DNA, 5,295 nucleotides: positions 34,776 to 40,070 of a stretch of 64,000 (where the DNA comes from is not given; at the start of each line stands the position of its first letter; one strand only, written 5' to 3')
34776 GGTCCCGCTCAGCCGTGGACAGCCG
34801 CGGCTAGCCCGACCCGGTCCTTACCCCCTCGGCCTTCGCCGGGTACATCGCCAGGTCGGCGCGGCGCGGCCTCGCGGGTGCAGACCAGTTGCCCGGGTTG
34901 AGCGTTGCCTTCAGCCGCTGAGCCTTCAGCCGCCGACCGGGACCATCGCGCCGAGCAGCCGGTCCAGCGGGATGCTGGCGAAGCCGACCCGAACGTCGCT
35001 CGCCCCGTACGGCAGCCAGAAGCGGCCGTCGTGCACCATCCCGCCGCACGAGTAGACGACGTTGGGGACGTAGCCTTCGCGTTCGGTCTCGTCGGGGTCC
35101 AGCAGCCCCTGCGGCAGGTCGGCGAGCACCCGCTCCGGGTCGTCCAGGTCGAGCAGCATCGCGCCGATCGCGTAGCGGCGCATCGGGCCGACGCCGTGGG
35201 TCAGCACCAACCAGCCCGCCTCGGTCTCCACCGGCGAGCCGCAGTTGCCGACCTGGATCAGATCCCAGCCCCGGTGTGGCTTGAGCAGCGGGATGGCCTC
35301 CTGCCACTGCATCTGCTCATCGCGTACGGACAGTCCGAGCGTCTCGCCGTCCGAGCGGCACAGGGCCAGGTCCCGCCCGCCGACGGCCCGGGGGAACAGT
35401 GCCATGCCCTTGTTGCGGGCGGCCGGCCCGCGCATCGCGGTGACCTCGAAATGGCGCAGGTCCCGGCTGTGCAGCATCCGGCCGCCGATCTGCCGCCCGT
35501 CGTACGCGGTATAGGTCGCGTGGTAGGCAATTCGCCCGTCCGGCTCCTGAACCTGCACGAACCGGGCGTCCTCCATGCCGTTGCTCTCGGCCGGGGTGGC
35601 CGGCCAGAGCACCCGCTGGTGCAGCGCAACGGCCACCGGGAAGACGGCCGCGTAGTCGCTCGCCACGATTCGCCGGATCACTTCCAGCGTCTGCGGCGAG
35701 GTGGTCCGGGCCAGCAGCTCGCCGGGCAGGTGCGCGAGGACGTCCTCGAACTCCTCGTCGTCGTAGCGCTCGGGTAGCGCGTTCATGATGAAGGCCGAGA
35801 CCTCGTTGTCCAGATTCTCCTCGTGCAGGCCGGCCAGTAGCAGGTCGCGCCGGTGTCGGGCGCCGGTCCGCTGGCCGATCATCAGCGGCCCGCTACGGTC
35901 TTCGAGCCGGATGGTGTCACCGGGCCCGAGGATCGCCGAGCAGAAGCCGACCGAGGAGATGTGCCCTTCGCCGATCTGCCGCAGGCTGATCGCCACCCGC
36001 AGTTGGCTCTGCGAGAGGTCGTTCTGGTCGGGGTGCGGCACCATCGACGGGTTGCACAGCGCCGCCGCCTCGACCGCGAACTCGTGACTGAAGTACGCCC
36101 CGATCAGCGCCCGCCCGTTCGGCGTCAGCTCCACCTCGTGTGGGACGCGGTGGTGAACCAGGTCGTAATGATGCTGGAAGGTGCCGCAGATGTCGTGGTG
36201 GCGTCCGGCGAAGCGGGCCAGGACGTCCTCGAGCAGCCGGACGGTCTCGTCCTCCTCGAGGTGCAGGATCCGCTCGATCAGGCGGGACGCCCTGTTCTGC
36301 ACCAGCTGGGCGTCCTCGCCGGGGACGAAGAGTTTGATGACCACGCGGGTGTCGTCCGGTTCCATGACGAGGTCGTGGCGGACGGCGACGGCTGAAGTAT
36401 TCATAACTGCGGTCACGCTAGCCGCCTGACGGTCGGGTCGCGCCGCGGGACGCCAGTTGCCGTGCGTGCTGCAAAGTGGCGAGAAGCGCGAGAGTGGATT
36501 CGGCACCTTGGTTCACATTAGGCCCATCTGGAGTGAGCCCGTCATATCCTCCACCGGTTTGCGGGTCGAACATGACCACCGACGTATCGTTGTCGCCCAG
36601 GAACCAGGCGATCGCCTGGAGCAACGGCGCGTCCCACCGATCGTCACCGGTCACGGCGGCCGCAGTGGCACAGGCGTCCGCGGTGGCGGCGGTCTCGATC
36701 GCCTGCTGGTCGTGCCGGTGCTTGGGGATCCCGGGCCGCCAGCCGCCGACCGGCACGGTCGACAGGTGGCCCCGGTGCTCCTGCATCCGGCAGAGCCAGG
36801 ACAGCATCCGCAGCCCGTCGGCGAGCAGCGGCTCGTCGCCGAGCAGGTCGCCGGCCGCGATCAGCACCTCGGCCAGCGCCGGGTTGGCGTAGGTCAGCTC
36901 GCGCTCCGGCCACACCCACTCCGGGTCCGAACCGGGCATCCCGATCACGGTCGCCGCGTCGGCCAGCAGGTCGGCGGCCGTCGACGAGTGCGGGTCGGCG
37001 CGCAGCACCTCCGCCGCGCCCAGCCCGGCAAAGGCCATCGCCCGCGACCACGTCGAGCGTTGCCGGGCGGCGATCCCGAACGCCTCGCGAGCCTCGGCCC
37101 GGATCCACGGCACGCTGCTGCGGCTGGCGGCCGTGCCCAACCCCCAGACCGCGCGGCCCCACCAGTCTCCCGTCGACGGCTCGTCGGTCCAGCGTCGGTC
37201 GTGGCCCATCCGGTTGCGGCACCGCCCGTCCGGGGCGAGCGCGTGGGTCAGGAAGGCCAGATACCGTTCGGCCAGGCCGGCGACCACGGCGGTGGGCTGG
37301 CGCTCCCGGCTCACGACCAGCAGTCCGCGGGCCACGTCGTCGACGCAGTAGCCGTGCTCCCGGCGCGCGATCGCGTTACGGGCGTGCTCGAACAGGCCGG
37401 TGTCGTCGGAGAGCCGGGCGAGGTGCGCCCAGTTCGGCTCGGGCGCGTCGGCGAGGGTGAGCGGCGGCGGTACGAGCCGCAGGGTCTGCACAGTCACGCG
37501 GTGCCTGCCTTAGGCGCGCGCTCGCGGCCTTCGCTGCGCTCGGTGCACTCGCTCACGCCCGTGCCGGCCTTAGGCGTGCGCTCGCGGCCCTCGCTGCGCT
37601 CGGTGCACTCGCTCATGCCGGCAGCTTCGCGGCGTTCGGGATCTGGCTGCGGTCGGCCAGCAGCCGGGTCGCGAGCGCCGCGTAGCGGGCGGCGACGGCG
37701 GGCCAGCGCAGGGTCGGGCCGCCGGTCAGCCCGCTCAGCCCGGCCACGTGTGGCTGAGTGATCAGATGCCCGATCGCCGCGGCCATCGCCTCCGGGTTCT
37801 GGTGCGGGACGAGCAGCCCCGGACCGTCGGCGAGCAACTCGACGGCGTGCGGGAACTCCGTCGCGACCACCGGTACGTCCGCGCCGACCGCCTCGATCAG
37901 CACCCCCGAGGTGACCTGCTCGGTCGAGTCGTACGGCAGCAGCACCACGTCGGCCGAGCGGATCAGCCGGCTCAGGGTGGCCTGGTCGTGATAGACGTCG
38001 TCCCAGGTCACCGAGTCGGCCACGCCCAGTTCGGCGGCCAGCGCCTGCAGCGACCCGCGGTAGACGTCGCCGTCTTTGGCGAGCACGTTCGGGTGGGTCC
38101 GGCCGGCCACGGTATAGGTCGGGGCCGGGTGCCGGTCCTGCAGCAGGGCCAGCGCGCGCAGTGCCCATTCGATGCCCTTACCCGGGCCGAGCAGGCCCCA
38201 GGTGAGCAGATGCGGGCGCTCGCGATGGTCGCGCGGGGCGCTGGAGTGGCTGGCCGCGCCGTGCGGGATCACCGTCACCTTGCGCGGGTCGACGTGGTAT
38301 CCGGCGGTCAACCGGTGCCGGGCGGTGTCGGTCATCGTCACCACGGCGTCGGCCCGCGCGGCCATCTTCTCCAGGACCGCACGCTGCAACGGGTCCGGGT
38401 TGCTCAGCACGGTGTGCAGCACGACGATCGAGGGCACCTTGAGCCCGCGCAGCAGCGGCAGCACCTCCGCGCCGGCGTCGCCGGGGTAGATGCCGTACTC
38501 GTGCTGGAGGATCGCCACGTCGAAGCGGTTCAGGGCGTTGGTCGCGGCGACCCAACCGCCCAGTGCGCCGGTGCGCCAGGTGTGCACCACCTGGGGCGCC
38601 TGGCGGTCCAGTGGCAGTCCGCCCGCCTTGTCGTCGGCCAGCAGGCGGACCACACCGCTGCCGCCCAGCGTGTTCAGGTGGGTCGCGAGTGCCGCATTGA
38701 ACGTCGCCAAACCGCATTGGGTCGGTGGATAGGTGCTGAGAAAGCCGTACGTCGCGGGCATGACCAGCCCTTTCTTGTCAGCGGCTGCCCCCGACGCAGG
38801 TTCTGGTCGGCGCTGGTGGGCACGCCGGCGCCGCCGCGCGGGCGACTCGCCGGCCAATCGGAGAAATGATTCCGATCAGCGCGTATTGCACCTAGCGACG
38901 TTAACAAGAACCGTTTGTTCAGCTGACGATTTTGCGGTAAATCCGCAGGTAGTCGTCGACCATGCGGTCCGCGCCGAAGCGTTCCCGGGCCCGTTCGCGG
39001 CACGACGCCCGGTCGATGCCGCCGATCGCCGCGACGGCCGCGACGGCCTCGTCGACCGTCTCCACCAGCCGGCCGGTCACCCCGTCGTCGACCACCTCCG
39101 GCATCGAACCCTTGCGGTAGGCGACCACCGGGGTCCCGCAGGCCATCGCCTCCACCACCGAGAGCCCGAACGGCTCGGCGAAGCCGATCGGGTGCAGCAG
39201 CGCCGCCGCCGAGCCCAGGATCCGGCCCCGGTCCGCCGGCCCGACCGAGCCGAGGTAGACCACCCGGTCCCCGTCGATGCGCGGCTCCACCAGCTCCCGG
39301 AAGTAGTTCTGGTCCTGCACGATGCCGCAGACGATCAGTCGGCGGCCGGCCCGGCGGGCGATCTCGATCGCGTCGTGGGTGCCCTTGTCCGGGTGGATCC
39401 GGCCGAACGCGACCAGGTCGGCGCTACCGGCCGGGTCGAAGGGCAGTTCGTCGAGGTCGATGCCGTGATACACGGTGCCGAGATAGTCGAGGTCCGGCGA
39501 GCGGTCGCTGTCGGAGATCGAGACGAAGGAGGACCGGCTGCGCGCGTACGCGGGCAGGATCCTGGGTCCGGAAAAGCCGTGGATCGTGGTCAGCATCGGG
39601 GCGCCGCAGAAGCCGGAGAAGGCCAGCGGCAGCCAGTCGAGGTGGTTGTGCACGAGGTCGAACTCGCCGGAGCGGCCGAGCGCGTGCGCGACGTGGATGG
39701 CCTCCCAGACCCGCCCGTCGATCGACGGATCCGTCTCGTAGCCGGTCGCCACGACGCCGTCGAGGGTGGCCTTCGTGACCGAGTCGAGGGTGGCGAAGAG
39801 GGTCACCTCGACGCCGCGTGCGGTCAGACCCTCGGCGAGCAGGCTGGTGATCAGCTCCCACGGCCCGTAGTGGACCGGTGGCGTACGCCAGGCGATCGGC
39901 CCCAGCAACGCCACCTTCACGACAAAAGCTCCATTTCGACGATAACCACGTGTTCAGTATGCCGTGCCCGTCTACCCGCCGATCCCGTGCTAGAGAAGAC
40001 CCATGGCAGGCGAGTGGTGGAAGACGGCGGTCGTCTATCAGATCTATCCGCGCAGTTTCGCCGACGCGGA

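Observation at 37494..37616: MIRU-like tandem repeat that preserves translational coupling inside an operon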

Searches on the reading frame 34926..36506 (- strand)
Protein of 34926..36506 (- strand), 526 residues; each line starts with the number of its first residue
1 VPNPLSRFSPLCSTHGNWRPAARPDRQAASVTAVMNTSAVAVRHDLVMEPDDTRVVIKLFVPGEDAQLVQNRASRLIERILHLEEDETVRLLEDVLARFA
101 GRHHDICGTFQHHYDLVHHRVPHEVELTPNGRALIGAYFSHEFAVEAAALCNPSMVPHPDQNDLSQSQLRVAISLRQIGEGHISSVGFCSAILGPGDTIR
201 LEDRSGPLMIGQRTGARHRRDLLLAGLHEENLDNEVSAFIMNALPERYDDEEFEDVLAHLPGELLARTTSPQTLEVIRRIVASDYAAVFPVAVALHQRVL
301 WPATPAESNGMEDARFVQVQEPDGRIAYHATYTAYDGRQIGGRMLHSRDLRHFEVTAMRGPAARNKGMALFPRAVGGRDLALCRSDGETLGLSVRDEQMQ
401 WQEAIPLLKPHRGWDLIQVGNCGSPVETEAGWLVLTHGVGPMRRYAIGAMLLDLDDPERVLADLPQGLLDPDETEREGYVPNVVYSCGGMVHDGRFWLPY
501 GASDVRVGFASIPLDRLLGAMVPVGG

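Call 7: search_protein_families(library=pfam, proteins=[window:34926-36506:-])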
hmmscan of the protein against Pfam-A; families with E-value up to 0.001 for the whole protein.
window:34926-36506:- (526 aa): 1 family
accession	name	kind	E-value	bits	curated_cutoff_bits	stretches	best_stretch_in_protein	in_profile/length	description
PF04041.19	Glyco_hydro_130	-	1.6e-28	100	26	1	297-519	85-316/320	beta-1,4-mannooligosaccharide phosphorylase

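Call 63: search_protein_families(library=ncbifam, proteins=[window:34926-36506:-], max_evalue=0.01)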
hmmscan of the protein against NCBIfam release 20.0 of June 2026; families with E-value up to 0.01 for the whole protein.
window:34926-36506:- (526 aa): 3 families
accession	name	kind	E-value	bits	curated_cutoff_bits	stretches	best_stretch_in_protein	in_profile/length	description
NF052550.1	BManbPhaseBMBP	equivalog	7.5e-37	127.3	450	1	298-515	77-292/296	beta-1,2-mannobiose phosphorylase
NF050092.1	BtaManbiosPhlase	equivalog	1.1e-33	116.6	550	1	296-520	124-349/351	BtaManbiosPhlase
NF058598.1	BetMansidBT3780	equivalog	1.4e-05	24.4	550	1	442-510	290-360/366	beta-1,2-mannosidase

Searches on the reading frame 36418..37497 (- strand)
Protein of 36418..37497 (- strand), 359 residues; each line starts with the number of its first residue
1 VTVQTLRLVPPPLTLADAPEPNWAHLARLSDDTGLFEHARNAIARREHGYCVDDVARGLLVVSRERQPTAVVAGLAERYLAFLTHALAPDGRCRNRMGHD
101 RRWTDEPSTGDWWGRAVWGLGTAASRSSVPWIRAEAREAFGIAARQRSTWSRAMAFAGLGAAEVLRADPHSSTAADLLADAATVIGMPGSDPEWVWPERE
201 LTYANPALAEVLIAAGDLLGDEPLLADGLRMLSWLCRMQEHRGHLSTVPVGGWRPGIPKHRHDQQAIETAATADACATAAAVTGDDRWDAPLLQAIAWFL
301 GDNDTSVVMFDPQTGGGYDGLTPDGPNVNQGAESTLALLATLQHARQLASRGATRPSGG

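Call 7: search_protein_families(library=pfam, proteins=[window:36418-37497:-])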
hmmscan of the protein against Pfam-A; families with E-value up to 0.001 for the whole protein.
window:36418-37497:- (359 aa): 0 families

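Call 14: find_related_loci(query=window:36418-37497:-, collection=genome_contigs, flank=3000)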
Query window:36418-37497:- (359 aa) in genome_contigs; peptide patterns used: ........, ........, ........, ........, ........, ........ (x = any residue, [..] = any of these).
599 stretches matched a pattern (row limit reached: there are more); 552 encode a relative of the query (tblastn E <= 1e-3); the best 80 are kept; 80 distinct loci.
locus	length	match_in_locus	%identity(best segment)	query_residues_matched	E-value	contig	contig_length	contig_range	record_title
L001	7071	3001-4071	83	3-359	0e+0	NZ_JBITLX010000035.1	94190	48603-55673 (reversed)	Actinoplanes sp. NPDC049599 NPDC049599_147_D4.ctg-0035, whole genome shotgun sequence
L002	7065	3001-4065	82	5-359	0e+0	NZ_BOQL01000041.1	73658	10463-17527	Actinoplanes auranticolor strain NBRC 12245 sequence041, whole genome shotgun sequence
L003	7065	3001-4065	83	5-359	0e+0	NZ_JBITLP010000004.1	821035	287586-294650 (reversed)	Actinoplanes sp. NPDC049681 NPDC049681_120_G9.ctg-0004, whole genome shotgun sequence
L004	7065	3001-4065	83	5-359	0e+0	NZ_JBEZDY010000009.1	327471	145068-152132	Actinoplanes sp. NPDC049118 NPDC049118_56_H6.ctg-0009, whole genome shotgun sequence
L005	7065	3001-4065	83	5-359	0e+0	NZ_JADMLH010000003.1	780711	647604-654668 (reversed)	Nucisporomicrobium flavum strain NEAU-24 Scaffold3, whole genome shotgun sequence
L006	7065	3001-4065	82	5-359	0e+0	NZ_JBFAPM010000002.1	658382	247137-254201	Actinoplanes sp. NPDC049548 NPDC049548_49_B4.ctg-0002, whole genome shotgun sequence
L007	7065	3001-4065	81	5-359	0e+0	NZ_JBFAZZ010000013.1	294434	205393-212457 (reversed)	Actinoplanes sp. NPDC051475 NPDC051475_298_B1.ctg-0013, whole genome shotgun sequence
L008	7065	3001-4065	82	5-359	0e+0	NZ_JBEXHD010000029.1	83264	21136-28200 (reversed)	Actinoplanes sp. NPDC005259 NPDC005259_151_F4.ctg-0029, whole genome shotgun sequence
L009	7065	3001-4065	81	5-359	0e+0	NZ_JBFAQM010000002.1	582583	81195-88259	Actinoplanes sp. NPDC049316 NPDC049316_95_E4.ctg-0002, whole genome shotgun sequence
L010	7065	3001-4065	80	5-359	4e-180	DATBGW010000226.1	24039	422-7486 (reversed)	MAG TPA_asm: Actinoplanes sp. isolate SMAG_U3848 k141_2203209, whole genome shotgun sequence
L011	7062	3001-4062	81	6-359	2e-178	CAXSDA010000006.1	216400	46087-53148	MAG: uncultured Actinoplanes sp. isolate private_X4_metawrap_bin.14 genome assembly, contig: private_X4_metawrap_bin.14_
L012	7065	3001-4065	80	5-359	1e-177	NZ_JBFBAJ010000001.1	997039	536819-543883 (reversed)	Actinoplanes sp. NPDC051346 NPDC051346_128_G10.ctg-0001, whole genome shotgun sequence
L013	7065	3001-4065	82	5-359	0e+0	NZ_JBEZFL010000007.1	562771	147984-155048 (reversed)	Actinoplanes sp. NPDC048967 NPDC048967_31_E6.ctg-0007, whole genome shotgun sequence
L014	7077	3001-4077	78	1-359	2e-177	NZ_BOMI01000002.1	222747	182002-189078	Paractinoplanes deccanensis strain NBRC 13994 sequence002, whole genome shotgun sequence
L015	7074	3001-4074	81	1-359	4e-177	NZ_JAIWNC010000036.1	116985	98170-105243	Jidongwangia harbinensis strain NEAU-J3 Scaffold30_1, whole genome shotgun sequence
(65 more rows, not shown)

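Call 63: search_protein_families(library=ncbifam, proteins=[window:36418-37497:-], max_evalue=0.01)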
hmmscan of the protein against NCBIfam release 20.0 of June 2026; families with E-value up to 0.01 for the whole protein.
window:36418-37497:- (359 aa): 0 families

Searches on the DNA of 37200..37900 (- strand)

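Call 45: search_rna_families(source=window, start=37200, end=37900, threshold=evalue, max_evalue=1)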
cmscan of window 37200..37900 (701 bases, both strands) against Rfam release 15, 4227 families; matches with E-value up to 1: 1.
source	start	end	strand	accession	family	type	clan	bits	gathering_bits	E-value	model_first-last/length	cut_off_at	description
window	37614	37696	+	RF04011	mir-8515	Gene; miRNA;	-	23.6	100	0.06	1-92/92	no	mir-8515 microRNA precursor family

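Call 78: search_dna_similar(query=window:37485-37625:-, collection=plasmids, mode=distant, max_evalue=0.001, max_rows=15)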
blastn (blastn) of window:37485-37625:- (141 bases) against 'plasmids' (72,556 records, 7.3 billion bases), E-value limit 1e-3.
No match.

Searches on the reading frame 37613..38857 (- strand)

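Call 7: search_protein_families(library=pfam, proteins=[window:37613-38857:-])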
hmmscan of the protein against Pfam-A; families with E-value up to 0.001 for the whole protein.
window:37613-38857:- (414 aa): 4 families
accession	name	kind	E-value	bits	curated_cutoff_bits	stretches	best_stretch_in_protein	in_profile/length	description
PF13692.12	Glyco_trans_1_4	-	5.1e-20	72.6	27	1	215-367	2-141/142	Glycosyl transferases group 1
PF00534.26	Glycos_transf_1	-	1.8e-14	54.1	26.4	1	213-369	14-159/172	Glycosyl transferases group 1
PF13439.12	Glyco_transf_4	-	4.3e-11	43.6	28.5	1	50-200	4-165/170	Glycosyltransferase Family 4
PF20706.3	GT4-conflict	-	4e-07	29.8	26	1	164-334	142-312/385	Family 4 Glycosyltransferase in conflict systems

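Call 63: search_protein_families(library=ncbifam, proteins=[window:37613-38857:-], max_evalue=0.01)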
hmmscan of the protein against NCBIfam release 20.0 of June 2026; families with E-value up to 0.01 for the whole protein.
window:37613-38857:- (414 aa): 12 families
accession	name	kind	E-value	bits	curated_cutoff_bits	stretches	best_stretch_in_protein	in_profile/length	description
NF041876.1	EPS_EpsE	equivalog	4.2e-18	65.8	400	1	191-372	185-365/389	exopolysaccharide biosynthesis GT4 family glycosyltransferase EpsE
TIGR03449.1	mycothiol_MshA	equivalog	3.6e-13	49.2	462.5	1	154-371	149-372/406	D-inositol-3-phosphate glycosyltransferase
TIGR03088.1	stp2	hypoth_equivalog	9.3e-11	41.4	409.05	1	217-379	197-349/374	TIGR03088 family PEP-CTERM/XrtA system glycosyltransferase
TIGR04047.1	MSMEG_0565_glyc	hypoth_equivalog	7.5e-10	38.4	259.85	1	154-371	124-344/373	MSMEG_0565 family glycosyltransferase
NF038229.1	Glyco4_Geo_Pelo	equivalog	1.4e-07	30.9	400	1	133-370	72-303/338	GPMC system family 4 glycosyltransferase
NF053787.1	GlcN_PG_synth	equivalog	2.9e-07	29.7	480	1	278-368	238-326/361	N-acetylglucosaminyl phosphatidylglycerol synthase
NF047684.1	TeichurnBiosyTuaC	equivalog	0.00074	18.5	550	1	297-368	285-354/391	teichuronic acid biosynthesis protein TuaC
TIGR03999.1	thiol_BshA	equivalog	0.00079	18.5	273.7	1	269-368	243-338/375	N-acetyl-alpha-D-glucosaminyl L-malate synthase BshA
NF050063.1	ProtGlycPglJ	equivalog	0.0015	17.8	500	1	141-369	119-333/363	N-acetylgalactosamine-N,N'-diacetylbacillosaminyl-diphospho-undecaprenol 4-alpha-N-acetylgalactosaminyltransferase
NF038298.1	EPS_HpsO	equivalog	0.004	16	575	1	269-372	244-356/388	hormogonium polysaccharide biosynthesis glycosyltransferase HpsO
TIGR04157.1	glyco_rSAM_CFB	subfamily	0.0058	15.7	400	0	164-336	165-333/406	TIGR04157 family glycosyltransferase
TIGR04348.1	TIGR04348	equivalog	0.0072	15.4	300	0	281-360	193-269/310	selenoneine biosynthesis selenosugar synthase SenB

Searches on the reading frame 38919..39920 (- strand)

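Call 7: search_protein_families(library=pfam, proteins=[window:38919-39920:-])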
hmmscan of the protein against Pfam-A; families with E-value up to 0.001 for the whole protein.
window:38919-39920:- (333 aa): 4 families
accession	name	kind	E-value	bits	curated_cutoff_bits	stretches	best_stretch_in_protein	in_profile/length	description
PF00534.26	Glycos_transf_1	-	1.7e-22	80.2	26.4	1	168-296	17-152/172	Glycosyl transferases group 1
PF13692.12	Glyco_trans_1_4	-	1.2e-19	71.5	27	1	168-296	3-136/142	Glycosyl transferases group 1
PF13439.12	Glyco_transf_4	-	1.4e-07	32.2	28.5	1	28-125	11-115/170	Glycosyltransferase Family 4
PF13524.12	Glyco_trans_1_2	-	0.00012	22.5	25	1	192-316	14-130/144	Glycosyl transferase-like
